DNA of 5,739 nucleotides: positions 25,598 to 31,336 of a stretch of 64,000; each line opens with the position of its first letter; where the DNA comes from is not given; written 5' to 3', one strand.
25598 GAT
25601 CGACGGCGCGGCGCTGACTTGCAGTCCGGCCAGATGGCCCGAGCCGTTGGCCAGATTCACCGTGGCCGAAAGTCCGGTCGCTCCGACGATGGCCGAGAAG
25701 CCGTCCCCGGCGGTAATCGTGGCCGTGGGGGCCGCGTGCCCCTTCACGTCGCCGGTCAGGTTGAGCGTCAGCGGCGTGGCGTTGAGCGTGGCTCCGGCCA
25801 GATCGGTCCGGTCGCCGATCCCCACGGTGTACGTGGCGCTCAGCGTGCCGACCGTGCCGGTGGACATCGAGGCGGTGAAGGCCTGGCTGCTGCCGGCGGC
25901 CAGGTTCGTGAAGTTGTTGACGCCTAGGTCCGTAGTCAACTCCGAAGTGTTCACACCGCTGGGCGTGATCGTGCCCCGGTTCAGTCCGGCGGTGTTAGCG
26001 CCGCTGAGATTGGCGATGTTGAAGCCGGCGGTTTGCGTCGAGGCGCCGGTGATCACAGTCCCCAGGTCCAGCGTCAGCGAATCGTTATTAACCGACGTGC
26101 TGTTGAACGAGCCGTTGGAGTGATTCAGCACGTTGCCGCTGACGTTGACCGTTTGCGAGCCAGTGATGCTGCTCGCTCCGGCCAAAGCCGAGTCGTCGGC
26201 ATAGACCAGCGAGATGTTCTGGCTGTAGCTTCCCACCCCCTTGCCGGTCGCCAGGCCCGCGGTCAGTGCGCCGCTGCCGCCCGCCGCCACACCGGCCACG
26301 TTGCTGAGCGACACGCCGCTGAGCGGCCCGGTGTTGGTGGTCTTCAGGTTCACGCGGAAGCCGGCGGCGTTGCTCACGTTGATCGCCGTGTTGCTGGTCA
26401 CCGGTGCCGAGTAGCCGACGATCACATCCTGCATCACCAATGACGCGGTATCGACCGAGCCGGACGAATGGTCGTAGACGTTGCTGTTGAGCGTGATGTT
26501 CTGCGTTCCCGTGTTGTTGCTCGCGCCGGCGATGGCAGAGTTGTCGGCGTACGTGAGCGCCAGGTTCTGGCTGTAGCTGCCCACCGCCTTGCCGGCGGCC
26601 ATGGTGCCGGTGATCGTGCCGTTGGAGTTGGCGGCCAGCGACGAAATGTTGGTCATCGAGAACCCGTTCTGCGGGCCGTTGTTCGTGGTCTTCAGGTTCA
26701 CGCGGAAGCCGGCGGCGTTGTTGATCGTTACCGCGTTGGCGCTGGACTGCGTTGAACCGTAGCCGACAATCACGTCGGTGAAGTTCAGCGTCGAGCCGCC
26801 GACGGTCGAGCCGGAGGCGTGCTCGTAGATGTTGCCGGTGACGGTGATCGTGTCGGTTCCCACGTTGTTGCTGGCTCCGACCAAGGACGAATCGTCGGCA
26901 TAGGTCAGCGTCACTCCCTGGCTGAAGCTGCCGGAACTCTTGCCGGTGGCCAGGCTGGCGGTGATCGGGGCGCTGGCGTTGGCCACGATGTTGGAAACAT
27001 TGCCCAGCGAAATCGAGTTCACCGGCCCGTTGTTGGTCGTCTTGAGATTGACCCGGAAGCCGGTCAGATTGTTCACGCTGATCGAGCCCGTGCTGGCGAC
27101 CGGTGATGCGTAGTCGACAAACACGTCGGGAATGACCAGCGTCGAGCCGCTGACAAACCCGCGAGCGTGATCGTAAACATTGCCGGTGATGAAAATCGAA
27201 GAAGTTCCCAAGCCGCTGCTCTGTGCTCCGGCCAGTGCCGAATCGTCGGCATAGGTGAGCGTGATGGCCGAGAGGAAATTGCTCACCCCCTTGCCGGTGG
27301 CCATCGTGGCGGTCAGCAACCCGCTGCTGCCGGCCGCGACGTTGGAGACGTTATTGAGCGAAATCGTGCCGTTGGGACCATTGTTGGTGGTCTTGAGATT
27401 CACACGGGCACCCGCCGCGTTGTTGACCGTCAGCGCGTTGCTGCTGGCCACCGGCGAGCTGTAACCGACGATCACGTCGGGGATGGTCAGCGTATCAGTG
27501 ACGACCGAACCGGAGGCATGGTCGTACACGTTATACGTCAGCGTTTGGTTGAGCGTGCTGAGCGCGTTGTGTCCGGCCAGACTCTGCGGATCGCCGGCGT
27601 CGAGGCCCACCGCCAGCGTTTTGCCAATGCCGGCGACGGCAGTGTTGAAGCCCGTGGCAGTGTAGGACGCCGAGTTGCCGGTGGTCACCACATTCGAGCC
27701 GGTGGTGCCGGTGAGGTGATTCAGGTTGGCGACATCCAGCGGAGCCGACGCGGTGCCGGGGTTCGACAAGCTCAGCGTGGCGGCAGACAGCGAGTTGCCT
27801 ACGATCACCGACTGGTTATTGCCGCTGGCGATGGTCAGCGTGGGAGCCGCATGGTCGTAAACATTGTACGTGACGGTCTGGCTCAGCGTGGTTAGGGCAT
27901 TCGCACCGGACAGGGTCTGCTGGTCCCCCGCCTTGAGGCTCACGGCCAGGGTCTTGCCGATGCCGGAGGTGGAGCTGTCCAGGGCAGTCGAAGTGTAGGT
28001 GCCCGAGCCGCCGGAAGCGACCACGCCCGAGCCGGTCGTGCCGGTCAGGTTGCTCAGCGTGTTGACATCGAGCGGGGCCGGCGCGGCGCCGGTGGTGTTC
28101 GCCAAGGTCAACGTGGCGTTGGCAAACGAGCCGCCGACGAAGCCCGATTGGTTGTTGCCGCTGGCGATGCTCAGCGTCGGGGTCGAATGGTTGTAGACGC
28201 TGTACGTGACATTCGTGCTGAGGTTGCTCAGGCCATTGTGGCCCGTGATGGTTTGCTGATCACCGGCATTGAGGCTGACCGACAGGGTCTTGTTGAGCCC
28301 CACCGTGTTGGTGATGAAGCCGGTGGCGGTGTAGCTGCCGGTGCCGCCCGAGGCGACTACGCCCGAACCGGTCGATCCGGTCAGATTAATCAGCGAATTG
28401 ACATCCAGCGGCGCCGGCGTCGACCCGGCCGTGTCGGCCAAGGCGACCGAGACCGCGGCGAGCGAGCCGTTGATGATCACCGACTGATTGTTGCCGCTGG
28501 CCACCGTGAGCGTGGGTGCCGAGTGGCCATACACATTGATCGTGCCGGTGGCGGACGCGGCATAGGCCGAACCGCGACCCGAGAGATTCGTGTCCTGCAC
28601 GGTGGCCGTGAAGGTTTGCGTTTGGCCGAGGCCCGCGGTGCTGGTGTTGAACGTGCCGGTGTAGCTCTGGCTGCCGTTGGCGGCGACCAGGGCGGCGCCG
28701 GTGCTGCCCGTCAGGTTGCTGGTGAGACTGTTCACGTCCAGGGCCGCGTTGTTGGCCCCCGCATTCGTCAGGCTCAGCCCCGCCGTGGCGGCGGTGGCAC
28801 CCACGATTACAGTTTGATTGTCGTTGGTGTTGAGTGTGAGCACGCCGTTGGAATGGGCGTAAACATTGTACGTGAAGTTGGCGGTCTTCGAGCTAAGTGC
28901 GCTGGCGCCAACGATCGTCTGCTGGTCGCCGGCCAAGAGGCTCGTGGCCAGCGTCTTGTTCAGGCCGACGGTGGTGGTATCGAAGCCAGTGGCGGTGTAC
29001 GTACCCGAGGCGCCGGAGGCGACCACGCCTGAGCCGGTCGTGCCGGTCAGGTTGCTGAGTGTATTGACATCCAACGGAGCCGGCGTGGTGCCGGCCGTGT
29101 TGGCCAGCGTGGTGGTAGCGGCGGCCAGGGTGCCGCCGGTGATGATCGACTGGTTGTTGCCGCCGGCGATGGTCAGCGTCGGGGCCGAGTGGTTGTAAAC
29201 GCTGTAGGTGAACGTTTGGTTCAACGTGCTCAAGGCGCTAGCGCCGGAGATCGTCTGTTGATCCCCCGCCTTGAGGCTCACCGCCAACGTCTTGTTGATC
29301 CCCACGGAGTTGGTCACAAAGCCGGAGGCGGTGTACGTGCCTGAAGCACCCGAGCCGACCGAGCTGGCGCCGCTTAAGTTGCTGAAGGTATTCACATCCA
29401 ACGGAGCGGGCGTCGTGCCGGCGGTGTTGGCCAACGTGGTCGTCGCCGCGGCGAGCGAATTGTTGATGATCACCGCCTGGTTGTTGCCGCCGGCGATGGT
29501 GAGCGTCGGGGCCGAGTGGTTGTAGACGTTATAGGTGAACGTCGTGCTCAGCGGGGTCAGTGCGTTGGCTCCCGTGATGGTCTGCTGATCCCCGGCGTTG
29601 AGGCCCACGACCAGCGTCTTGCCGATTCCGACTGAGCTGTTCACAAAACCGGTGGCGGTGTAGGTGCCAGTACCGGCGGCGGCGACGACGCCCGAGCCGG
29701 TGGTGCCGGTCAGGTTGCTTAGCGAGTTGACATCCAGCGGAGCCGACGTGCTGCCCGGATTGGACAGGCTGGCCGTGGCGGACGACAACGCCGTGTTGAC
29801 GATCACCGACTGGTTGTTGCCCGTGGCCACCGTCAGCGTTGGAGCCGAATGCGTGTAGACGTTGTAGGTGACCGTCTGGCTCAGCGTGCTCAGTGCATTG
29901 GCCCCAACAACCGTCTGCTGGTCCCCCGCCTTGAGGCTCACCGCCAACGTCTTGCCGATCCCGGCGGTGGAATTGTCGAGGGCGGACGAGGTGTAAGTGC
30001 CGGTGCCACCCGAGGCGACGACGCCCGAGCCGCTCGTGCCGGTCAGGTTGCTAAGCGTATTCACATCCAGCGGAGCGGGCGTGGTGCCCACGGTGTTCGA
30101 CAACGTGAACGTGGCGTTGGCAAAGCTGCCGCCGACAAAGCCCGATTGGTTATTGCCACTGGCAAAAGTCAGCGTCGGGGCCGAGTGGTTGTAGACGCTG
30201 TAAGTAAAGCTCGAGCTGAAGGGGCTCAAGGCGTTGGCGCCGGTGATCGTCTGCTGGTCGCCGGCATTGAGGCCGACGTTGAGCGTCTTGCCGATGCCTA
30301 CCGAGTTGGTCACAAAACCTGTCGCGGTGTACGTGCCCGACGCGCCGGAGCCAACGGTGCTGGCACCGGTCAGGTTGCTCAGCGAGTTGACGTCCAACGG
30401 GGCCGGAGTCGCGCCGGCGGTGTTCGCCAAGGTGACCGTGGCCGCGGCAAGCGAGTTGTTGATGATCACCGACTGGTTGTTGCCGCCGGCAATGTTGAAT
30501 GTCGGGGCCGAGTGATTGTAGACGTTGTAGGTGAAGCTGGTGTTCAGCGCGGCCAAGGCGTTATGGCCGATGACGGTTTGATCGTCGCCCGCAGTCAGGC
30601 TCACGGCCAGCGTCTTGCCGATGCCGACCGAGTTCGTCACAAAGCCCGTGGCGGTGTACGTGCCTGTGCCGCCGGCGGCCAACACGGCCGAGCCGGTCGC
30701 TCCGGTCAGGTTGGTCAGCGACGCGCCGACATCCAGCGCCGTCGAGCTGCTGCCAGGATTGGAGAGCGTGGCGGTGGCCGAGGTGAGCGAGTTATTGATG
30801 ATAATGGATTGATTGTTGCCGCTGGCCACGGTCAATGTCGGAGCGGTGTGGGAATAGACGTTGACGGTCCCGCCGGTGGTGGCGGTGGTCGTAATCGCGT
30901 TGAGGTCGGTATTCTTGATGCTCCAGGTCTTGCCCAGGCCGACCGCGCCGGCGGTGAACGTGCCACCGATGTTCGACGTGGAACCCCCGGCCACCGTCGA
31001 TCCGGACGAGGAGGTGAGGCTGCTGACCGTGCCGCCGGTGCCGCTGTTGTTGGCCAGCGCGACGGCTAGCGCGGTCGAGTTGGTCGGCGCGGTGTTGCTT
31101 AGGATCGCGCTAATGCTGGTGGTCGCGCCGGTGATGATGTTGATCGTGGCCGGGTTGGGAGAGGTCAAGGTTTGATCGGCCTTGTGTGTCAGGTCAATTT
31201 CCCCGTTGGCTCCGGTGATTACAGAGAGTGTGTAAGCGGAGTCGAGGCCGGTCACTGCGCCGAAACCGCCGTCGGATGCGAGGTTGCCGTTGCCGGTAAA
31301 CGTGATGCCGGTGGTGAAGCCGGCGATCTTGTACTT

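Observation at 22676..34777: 4033-aa PEP-CTERM protein built from three distinct repeat regimes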

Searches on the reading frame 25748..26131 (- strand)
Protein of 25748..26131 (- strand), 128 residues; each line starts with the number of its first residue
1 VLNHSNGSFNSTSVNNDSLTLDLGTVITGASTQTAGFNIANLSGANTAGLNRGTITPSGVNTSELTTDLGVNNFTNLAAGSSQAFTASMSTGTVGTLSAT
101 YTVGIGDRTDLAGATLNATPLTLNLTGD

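Call 14: search_protein_families(library=ncbifam, proteins=[window:25748-26131:-], max_evalue=10)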
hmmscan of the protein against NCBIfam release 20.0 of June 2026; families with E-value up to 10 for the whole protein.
seq(128 aa): 3 families
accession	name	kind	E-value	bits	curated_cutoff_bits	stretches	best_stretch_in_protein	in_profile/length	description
NF012200.0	choice_anch_D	domain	0.00021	21.8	45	1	13-104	18-102/108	choice-of-anchor D domain-containing protein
NF011888.0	PRK15361.1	equivalog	0.052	13.2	266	1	60-108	61-109/195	SPI-2 type III secretion system translocon protein SseD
NF047529.1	SrpA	subfamily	0.066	12.3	240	1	15-91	6-84/390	sigma factor sigX-regulated lipoprotein SrpA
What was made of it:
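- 25748..26131 (-): Divergent 128-aa unit (aa 2883-3010). NF012200 choice_anch_D scores 21.8 bits, E 2e-4, below the cut-off of 45 (call 14).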

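Call 63: search_protein_families(library=pfam, proteins=[window:25748-26131:-], max_evalue=10)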
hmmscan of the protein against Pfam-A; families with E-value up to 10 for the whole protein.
seq(128 aa): 0 families

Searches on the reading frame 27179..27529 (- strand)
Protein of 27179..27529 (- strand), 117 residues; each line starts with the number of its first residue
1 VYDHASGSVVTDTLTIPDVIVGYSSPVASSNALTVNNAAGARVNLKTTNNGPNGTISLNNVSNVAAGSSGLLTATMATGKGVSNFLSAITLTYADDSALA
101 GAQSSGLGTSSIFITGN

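Call 34: search_protein_representatives(alignment_id=A2)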
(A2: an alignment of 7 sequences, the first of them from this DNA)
Query: 7 sequences, 116 profile positions. Proteins with E-value up to 0.001 (for the whole library): 113; up to 1e-10: 96; up to 1e-30: 30. The best 113 are listed.
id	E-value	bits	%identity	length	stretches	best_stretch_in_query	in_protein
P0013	0.0e+00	1057.1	-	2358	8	1-116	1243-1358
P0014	5.8e-278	919.2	-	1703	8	1-116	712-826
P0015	4.4e-125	426.4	-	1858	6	1-115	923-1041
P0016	3.9e-115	394.3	-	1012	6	1-116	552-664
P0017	1.9e-95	330.8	-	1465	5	1-116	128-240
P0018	5.5e-94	326.1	-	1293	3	1-116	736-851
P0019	9.5e-94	325.3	-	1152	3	1-116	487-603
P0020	2.3e-83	291.9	-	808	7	1-116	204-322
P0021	1.3e-68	244.3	-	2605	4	1-115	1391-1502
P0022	2.7e-61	220.7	-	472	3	1-116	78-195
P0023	2.4e-55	201.5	-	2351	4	1-115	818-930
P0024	6.4e-53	193.7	-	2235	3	1-116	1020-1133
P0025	7.0e-51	187.1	-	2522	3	1-115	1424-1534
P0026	1.8e-50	185.8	-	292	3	1-116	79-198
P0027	1.2e-49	183.2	-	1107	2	1-115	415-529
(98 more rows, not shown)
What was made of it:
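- Closest known: Choice-of-anchor D domain. Different: The B subfamily is rare: 113 clusters among 1.84 billion representatives (call 34).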

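Call 36: find_homologous_proteins(query=A2, max_evalue=0.00001)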
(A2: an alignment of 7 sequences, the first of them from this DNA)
Query A2 (7 sequences) (117 aa, profile of the alignment): 2 proteins with E <= 0.00001 among 5823 candidates.
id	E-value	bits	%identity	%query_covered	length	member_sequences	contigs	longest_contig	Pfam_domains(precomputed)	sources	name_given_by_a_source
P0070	2.2e-19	87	62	59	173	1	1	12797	-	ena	-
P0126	2.1e-13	68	54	88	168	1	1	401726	-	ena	-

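Call 70: find_encoding_contigs(protein=P0013, flank=10000, max_places=3)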
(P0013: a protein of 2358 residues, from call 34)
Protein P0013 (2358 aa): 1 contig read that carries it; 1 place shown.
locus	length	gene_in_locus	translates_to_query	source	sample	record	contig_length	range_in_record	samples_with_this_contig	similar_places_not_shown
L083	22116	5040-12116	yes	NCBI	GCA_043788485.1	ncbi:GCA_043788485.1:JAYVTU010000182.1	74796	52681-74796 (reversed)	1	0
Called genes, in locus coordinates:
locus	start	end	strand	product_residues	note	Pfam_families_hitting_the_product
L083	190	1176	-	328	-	PF00150:Cellulase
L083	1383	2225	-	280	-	-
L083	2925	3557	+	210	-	-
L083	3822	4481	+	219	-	-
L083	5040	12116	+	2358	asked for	PF12951:PATR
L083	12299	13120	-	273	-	PF07963:N_methyl (weak)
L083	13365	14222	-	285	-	PF01261:AP_endonuc_2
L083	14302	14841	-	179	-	-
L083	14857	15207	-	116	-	PF13380:CoA_binding_2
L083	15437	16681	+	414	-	PF11104:PilM_2, PF14450:FtsA (weak)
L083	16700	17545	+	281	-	PF05137:PilN (faint)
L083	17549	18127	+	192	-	PF04350:PilO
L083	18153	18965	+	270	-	-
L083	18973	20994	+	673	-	PF05157:MshEN, PF00437:T2SSE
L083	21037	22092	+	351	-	PF00437:T2SSE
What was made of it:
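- The homologue P0013 lies about 3 kb from PilMNO and two T2SSE ATPase genes (call 70).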

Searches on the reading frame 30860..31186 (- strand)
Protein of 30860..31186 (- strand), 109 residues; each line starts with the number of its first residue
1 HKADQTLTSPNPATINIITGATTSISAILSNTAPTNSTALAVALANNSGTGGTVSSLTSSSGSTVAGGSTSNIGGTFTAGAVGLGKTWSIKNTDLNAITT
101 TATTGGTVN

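Call 14: search_protein_families(library=ncbifam, proteins=[window:30860-31186:-], max_evalue=10)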
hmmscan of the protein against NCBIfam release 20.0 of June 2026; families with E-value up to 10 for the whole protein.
seq(109 aa): 1 family
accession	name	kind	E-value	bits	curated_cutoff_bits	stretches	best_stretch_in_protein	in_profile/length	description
NF033772.1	pheromone_VP1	equivalog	0.36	11.1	85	1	57-92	12-48/65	peptide pheromone VP1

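Call 63: search_protein_families(library=pfam, proteins=[window:30860-31186:-], max_evalue=10)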
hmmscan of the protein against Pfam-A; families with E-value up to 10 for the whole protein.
seq(109 aa): 0 families
